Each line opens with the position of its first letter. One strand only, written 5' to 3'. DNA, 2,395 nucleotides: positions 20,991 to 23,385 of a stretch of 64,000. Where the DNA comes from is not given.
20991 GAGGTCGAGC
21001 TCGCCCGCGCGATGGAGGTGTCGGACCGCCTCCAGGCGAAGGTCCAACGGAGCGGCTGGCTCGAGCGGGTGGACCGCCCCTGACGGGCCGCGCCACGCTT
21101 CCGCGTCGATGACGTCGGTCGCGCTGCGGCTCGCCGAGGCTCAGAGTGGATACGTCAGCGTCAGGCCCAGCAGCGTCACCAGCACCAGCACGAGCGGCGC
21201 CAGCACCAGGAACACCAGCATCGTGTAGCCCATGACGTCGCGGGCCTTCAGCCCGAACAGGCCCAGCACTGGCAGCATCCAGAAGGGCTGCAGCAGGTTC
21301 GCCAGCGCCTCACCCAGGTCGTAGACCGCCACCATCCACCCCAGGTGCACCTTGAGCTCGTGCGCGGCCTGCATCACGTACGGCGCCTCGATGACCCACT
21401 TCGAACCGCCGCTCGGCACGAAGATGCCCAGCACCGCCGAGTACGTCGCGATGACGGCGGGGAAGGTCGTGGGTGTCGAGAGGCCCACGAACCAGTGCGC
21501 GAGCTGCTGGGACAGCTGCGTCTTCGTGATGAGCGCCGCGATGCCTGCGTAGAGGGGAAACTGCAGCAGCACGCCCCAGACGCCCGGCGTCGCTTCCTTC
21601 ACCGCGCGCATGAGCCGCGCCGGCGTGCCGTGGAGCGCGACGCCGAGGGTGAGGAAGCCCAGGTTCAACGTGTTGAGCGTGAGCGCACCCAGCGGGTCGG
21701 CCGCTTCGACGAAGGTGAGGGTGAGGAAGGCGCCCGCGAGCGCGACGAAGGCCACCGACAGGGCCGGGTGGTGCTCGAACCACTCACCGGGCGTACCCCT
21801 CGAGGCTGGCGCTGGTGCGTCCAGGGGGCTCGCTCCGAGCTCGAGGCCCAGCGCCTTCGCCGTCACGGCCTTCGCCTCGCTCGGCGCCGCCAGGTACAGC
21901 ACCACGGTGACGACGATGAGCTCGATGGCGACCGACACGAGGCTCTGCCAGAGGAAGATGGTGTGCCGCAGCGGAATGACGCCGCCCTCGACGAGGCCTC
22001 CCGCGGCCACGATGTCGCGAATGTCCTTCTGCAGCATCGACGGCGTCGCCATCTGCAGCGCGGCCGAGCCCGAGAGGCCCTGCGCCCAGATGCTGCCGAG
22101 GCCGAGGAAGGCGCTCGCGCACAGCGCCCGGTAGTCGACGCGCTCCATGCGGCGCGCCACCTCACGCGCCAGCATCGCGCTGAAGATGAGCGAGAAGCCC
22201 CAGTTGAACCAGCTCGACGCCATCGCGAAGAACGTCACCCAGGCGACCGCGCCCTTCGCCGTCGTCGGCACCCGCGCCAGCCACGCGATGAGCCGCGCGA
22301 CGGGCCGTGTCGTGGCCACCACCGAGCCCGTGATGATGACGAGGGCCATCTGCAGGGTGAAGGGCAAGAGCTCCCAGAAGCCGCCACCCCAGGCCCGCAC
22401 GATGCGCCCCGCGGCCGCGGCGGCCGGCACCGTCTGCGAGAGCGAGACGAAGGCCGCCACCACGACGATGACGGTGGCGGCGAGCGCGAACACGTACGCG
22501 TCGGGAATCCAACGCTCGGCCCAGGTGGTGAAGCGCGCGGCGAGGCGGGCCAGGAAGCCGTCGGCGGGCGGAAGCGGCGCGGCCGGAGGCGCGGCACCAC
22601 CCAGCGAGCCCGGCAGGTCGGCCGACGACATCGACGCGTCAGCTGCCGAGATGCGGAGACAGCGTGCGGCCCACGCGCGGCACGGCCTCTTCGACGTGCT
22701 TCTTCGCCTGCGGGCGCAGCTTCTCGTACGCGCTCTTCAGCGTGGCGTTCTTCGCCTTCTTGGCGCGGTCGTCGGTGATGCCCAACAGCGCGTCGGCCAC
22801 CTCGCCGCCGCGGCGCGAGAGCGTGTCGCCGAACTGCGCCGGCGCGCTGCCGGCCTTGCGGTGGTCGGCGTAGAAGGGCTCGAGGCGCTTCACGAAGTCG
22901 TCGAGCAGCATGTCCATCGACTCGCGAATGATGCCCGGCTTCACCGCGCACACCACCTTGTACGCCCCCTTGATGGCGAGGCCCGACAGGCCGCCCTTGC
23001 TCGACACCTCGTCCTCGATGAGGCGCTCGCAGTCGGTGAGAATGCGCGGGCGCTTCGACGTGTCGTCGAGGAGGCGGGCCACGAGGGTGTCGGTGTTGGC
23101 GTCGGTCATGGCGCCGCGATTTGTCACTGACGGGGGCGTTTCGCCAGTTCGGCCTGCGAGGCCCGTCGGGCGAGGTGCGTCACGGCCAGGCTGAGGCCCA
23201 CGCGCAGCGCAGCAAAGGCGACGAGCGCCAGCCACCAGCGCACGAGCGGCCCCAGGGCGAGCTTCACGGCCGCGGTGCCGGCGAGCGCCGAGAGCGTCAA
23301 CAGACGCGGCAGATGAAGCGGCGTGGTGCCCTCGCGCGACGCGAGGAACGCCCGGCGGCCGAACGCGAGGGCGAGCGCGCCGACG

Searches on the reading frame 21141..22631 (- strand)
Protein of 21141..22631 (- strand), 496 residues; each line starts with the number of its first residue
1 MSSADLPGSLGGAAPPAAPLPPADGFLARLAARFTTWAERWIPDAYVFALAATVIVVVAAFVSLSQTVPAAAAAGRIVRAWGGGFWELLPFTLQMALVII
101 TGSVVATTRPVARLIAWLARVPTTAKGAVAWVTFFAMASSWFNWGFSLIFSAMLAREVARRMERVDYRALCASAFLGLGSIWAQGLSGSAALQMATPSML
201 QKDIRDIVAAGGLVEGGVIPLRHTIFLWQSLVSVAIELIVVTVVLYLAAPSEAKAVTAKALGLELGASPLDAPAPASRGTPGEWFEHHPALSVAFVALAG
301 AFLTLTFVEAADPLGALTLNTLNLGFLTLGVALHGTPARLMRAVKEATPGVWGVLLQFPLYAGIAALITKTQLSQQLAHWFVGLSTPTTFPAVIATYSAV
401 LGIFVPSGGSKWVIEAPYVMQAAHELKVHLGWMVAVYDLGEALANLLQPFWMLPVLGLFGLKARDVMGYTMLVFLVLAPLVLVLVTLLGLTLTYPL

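Call 11: search_protein_families(library=pfam, proteins=[window:21141-22631:-], max_evalue=0.001)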
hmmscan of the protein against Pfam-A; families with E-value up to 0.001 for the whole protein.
window:21141-22631:- (496 aa): 1 family
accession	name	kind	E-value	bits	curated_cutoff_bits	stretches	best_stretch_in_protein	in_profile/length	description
PF02667.20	SCFA_trans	-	4.6e-100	336.2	27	1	27-486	2-451/453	Short chain fatty acid transporter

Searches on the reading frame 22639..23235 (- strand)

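Call 63: search_protein_families(library=pfam, proteins=[window:22639-23235:-], max_evalue=0.001)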
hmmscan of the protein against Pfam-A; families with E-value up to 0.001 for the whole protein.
window:22639-23235:- (198 aa): 1 family
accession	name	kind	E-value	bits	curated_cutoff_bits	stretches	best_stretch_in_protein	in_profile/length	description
PF21893.1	DUF6918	-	8.6e-48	162.8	27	1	54-195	3-140/141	Family of unknown function (DUF6918)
